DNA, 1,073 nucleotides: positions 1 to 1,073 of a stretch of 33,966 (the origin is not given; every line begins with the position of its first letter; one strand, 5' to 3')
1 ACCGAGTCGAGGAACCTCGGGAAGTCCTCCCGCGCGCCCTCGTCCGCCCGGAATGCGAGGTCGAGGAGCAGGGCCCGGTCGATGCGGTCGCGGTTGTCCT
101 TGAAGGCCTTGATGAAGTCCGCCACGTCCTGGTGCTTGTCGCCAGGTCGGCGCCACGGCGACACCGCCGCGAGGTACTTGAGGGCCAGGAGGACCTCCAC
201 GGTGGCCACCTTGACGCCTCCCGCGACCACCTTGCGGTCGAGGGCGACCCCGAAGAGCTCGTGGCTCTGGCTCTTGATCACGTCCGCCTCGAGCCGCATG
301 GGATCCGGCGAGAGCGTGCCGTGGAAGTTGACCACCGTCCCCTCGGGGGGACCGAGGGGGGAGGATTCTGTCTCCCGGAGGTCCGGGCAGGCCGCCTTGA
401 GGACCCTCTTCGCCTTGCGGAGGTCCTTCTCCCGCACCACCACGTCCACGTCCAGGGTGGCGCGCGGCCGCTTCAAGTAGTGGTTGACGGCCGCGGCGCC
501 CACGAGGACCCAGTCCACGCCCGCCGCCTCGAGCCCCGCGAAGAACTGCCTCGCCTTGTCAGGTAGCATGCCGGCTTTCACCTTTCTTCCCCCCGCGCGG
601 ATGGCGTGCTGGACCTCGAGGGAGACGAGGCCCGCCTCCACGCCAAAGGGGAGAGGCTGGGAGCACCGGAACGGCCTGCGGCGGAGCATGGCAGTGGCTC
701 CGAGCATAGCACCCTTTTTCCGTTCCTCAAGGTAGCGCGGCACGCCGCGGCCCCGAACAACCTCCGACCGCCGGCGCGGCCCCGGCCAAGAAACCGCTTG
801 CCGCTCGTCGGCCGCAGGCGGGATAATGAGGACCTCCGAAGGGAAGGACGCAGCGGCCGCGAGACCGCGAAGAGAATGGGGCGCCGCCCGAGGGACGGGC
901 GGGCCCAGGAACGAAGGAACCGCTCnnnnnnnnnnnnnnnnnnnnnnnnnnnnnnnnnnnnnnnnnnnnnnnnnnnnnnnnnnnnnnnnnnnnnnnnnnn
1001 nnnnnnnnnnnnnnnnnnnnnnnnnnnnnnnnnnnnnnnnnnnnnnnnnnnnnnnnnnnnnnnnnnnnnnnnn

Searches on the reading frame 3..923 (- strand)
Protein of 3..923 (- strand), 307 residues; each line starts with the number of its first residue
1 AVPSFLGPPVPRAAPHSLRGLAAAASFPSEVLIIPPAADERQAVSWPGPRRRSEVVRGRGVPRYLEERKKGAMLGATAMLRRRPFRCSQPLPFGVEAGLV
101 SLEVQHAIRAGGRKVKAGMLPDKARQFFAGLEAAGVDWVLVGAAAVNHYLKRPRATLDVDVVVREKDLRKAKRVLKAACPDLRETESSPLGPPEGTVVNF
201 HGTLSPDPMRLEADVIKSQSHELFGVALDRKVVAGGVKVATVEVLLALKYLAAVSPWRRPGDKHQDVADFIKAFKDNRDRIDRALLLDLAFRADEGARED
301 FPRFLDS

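Call 87: search_protein_families(library=pfam, proteins=[window:3-923:-], max_evalue=0.001)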
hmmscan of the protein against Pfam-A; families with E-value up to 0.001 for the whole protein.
window:3-923:- (307 aa): 1 family
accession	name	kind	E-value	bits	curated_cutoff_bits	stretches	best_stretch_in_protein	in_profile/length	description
PF08843.17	AbiEii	-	1.6e-05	25.4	22.5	1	134-294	11-191/238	Nucleotidyl transferase AbiEii toxin, Type IV TA system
